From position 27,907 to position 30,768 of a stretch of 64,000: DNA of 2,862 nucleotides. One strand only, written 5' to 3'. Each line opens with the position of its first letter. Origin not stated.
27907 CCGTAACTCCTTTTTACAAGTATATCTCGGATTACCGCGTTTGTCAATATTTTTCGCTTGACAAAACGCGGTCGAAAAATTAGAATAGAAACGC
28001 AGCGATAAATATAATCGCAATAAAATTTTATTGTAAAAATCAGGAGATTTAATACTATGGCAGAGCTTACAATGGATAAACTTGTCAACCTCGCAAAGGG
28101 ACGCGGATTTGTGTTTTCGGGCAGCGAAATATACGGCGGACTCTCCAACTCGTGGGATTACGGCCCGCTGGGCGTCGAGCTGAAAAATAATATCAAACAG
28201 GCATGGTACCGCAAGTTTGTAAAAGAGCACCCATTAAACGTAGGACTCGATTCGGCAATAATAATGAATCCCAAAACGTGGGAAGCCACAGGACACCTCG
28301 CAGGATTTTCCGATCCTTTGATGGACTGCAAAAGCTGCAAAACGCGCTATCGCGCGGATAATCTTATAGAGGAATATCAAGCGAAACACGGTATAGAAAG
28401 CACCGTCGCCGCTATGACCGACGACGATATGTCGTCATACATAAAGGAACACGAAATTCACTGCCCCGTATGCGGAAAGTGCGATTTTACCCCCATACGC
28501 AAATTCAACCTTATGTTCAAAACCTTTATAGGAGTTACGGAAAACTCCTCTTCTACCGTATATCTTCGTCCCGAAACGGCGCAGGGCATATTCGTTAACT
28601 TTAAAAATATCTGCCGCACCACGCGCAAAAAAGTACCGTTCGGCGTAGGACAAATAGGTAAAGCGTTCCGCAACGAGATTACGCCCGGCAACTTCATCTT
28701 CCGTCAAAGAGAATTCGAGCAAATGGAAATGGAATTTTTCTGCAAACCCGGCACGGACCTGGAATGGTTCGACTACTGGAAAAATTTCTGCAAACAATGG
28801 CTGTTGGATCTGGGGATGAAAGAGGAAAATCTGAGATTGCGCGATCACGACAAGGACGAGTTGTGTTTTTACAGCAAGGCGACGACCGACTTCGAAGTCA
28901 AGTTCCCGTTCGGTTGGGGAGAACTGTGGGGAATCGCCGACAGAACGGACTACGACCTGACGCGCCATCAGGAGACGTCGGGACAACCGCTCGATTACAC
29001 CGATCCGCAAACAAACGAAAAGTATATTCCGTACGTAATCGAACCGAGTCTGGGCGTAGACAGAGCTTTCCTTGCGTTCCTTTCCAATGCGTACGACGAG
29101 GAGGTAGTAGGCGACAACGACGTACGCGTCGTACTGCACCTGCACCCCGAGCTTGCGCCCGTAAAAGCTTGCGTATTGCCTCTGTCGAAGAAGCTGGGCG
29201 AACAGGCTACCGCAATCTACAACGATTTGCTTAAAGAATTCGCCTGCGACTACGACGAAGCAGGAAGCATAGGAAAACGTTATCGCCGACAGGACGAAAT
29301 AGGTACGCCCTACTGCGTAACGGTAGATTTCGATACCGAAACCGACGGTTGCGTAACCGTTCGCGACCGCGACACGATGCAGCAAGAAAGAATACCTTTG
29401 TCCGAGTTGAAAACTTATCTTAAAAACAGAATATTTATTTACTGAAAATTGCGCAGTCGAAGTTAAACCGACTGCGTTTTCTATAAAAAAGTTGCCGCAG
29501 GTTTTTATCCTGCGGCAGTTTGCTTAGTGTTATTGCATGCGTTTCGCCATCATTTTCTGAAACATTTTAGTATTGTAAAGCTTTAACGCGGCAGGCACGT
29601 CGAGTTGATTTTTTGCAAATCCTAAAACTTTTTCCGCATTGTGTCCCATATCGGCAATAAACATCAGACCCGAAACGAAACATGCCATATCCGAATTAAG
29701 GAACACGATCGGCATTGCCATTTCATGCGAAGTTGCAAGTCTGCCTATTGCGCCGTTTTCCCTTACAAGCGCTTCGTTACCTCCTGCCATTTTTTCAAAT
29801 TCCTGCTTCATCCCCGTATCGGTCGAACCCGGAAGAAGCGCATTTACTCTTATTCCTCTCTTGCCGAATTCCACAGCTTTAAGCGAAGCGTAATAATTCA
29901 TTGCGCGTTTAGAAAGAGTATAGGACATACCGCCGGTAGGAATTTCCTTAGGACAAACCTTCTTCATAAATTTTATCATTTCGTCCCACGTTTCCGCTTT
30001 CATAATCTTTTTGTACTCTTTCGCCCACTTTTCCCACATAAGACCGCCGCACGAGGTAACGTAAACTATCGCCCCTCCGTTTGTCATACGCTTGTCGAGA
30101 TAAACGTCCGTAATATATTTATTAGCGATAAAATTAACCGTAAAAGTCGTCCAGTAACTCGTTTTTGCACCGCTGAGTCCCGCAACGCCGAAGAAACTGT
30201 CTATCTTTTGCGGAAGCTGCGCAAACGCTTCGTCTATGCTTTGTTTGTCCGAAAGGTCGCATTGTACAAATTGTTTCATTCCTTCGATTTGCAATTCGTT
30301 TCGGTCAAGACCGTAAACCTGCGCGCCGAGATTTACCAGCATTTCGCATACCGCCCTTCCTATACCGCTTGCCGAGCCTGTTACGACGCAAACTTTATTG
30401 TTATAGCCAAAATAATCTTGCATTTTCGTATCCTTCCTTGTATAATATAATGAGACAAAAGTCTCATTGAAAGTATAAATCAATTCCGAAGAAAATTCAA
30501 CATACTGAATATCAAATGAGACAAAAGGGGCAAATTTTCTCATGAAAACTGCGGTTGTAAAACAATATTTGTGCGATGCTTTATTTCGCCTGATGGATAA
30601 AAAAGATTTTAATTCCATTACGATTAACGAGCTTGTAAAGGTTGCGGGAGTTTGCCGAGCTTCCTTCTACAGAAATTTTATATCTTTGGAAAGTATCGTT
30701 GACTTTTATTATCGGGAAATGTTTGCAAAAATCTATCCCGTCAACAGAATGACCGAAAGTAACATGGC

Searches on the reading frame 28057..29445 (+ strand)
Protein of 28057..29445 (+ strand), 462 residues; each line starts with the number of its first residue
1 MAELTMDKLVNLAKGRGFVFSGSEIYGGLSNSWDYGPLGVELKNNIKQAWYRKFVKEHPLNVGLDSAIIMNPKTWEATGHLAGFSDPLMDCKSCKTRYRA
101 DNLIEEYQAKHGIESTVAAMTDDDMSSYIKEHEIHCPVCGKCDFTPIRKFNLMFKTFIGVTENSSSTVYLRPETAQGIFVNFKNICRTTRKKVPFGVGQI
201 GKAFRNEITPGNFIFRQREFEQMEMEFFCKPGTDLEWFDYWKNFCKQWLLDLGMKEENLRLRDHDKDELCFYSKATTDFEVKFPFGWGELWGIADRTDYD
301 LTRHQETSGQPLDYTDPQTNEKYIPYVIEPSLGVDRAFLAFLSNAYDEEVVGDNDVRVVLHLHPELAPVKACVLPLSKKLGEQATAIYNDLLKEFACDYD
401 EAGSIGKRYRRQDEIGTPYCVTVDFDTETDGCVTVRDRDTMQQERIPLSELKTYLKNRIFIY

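Call 16: search_protein_families(library=ncbifam, proteins=[window:28057-29445:+], max_evalue=0.00001)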
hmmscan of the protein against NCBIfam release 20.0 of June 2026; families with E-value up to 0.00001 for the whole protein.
window:28057-29445:+ (462 aa): 8 families
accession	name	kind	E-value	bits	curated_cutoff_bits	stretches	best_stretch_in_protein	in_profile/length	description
NF003211.1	PRK04173.1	equivalog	1.2e-208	693.6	312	1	6-455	1-454/454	glycine--tRNA ligase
TIGR00389.1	glyS_dimeric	equivalog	2.2e-164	548.1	243.3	3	5-243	2-233/565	glycine--tRNA ligase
NF011484.0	PRK14894.1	equivalog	7.3e-136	453.4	1050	3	134-351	105-338/539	glycine--tRNA ligase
TIGR00418.1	thrS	equivalog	1.9e-11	43.6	383.65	0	366-457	470-563/565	threonine--tRNA ligase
NF003068.0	PRK03991.1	equivalog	9.1e-10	37.5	484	1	313-457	448-590/613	threonine--tRNA ligase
NF006625.0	PRK09194.1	equivalog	3.5e-07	29.5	558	0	333-455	441-558/559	proline--tRNA ligase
TIGR00442.1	hisS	equivalog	7.7e-07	28.4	286.75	0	366-447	322-405/406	histidine--tRNA ligase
NF008979.1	PRK12325.1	exception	1.8e-06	27.1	550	0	365-453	341-434/437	proline--tRNA ligase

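Call 17: find_homologous_proteins(query=window:28057-29442:+, max_evalue=1e-100)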
Query window:28057-29442:+ (462 aa): 8000 proteins with E <= 1e-100 among 8000 candidates; the best 120 are listed.
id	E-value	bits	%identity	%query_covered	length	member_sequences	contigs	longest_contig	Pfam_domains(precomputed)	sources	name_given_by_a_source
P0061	1.4e-297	1005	89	100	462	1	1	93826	PF03129.26,PF00587.31,PF28494.1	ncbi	-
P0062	3.1e-294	994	89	100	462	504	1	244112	PF03129.26,PF00587.31,PF28494.1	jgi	-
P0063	1.7e-293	992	89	100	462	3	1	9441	PF03129.26,PF00587.31,PF28494.1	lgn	-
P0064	1.8e-290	982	87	100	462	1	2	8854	PF03129.26,PF00587.31,PF28494.1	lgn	-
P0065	1.8e-283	958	84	99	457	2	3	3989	PF03129.26,PF00587.31,PF28494.1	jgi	-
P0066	6.2e-281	950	83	100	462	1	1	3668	PF03129.26,PF00587.31,PF28494.1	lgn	-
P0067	1.6e-280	949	83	100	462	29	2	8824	PF03129.26,PF00587.31,PF28494.1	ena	-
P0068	2.1e-280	948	83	100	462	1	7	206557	PF03129.26,PF00587.31,PF28494.1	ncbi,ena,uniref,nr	ncbi:MAG TPA: glycine--tRNA ligase [Candidatus Fimimonas merdipullorum]|uniref:Glycine--tRNA ligase 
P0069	4.6e-272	921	81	100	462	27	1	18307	PF03129.26,PF00587.31,PF28494.1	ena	-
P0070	1.5e-270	916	-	-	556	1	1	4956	PF03129.26,PF00587.31,PF28494.1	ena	-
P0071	9.1e-270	913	81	100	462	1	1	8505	PF03129.26,PF00587.31,PF28494.1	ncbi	-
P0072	2.5e-268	908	81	99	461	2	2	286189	PF03129.26,PF00587.31,PF28494.1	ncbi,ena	-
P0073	4.2e-268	908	79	100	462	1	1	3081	PF03129.26,PF00587.31,PF28494.1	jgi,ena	-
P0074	1.0e-267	906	82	100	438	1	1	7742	PF03129.26,PF28494.1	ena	-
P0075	2.0e-267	906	80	100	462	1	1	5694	PF03129.26,PF00587.31,PF28494.1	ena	-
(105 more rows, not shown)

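Call 18: find_encoding_contigs(protein=P0061, flank=10000, max_places=4)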
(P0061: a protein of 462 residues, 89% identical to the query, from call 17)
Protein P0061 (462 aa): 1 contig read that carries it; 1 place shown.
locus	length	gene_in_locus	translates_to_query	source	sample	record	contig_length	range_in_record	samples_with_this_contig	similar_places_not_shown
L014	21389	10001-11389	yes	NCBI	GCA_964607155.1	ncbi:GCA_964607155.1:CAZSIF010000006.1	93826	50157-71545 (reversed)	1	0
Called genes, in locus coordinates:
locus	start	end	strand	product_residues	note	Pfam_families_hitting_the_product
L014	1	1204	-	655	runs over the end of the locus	PF00270:DEAD (faint), PF04851:ResIII, PF17757:UvrB_inter, PF27431:UvrB_3rd, PF00271:Helicase_C, PF12344:UvrB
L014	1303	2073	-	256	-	PF03309:Pan_kinase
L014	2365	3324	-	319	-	-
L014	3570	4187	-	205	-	PF03193:RsgA_GTPase (faint), PF00350:Dynamin_N (faint), PF01926:MMR_HSR1, PF02421:FeoB_N (weak)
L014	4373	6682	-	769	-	PF02190:LON_substr_bdg, PF00004:AAA, PF07728:AAA_5 (weak), PF22667:Lon_lid, PF05362:Lon_C, PF13541:ChlI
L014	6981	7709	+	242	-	PF01171:ATP_bind_3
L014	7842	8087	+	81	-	PF12116:SpoIIID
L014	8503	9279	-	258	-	PF12811:BaxI_1, PF01027:Bax1-I (weak)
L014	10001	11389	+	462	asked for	PF28494:GlyRS_ins_1 (weak), PF00587:tRNA-synt_2b, PF03129:HGTP_anticodon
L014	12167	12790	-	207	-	PF01813:ATP-synt_D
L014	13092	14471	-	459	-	PF02874:ATP-synt_ab_N, PF00006:ATP-synt_ab, PF22919:ATP-synt_VA_C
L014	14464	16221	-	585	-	PF02874:ATP-synt_ab_N, PF16886:ATP-synt_ab_Xtn, PF00006:ATP-synt_ab, PF22919:ATP-synt_VA_C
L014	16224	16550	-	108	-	PF01990:ATP-synt_F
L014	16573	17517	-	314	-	PF01992:vATP-synt_AC39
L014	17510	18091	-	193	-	PF01991:vATP-synt_E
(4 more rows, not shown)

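Call 19: find_encoding_contigs(protein=P0062, flank=10000, max_places=4)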
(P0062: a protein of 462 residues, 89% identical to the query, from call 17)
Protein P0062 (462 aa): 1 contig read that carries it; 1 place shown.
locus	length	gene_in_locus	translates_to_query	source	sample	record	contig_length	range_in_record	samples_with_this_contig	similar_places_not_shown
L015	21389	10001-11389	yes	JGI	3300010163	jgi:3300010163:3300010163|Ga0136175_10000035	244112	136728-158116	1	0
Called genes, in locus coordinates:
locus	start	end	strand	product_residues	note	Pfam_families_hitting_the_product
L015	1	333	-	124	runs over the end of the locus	PF01475:FUR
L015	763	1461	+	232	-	PF01171:ATP_bind_3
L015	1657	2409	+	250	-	PF00583:Acetyltransf_1 (weak), PF14268:YoaP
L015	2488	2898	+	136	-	PF12116:SpoIIID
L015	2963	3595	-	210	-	-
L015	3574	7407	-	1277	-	PF09479:Flg_new, PF18998:Flg_new_2, PF12799:LRR_4 (faint), PF13306:LRR_5, PF13855:LRR_8 (faint), PF13306:LRR_5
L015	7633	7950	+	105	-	PF01381:HTH_3, PF13443:HTH_26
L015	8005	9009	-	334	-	PF10974:DUF2804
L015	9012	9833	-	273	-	PF12811:BaxI_1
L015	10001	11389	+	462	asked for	PF28494:GlyRS_ins_1, PF00587:tRNA-synt_2b, PF03129:HGTP_anticodon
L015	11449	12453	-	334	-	-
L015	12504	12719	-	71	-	PF19647:Septknot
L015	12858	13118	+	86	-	PF13560:HTH_31 (weak), PF12844:HTH_19, PF01381:HTH_3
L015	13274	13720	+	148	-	PF13443:HTH_26 (weak), PF13560:HTH_31, PF01381:HTH_3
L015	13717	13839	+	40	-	-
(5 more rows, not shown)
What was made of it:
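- On Pmp-type / parallel beta-helix adhesin (PF02415 Chlam_PMP repeat): The organism's relatives encode SpoIIID (calls 18, 19).
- Synteny with relatives is broken exactly at such genes (calls 18, 19).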

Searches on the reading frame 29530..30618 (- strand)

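Call 16: search_protein_families(library=ncbifam, proteins=[window:29530-30618:-], max_evalue=0.00001)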
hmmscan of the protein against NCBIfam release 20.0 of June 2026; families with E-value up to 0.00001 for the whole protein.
window:29530-30618:- (362 aa): 168 families (the best 25 are shown)
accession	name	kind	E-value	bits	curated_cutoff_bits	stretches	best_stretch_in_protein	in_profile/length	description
NF009092.0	PRK12428.1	subfamily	3.9e-61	207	242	1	71-331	2-255/261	coniferyl-alcohol dehydrogenase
NF005559.1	PRK07231.1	subfamily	1.9e-26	93.1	215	2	231-324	151-245/249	glucose 1-dehydrogenase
NF005067.0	PRK06484.1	equivalog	8.5e-26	90.6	713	2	231-336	156-261/524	short chain dehydrogenase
NF005681.0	PRK07478.1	subfamily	6.9e-25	87.9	267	1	230-329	154-252/254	SDR family oxidoreductase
NF005467.0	PRK07060.1-5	equivalog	3.4e-24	85.7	360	2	231-327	148-243/245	SDR family oxidoreductase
NF006074.0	PRK08220.1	equivalog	5.2e-24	85.2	312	2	72-189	6-134/251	2,3-dihydro-2,3-dihydroxybenzoate dehydrogenase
NF052558.1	MBtsdlDhBudC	equivalog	1.4e-23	83.8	270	2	230-329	146-244/250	meso-2,3-butanediol dehydrogenase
NF005118.0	PRK06550.1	equivalog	2.2e-23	83.4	270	2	226-325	133-232/236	3-oxoacyl-ACP reductase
NF005893.0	PRK07856.1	equivalog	1.2e-22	80.4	255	1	69-323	4-238/255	SDR family oxidoreductase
NF004791.0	PRK06138.1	equivalog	8.4e-22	77.7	312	2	232-328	152-251/252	SDR family oxidoreductase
NF005753.0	PRK07577.1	equivalog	1e-21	77.5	310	2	231-325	137-231/237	SDR family oxidoreductase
NF006121.0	PRK08265.1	subfamily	1.5e-21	77.1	294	2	73-192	6-141/263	short chain dehydrogenase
NF004774.0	PRK06114.1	equivalog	2.9e-21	76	360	1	233-326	168-259/262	SDR family oxidoreductase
NF004713.0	PRK06057.1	equivalog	3.1e-20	72.7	404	1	227-329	150-252/257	3-oxoacyl-ACP reductase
NF053701.1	CsHdxCHCADhChcB2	equivalog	5.6e-20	71.9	350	1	231-328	150-244/245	cis-4-hydroxycyclohexanecarboxylate dehydrogenase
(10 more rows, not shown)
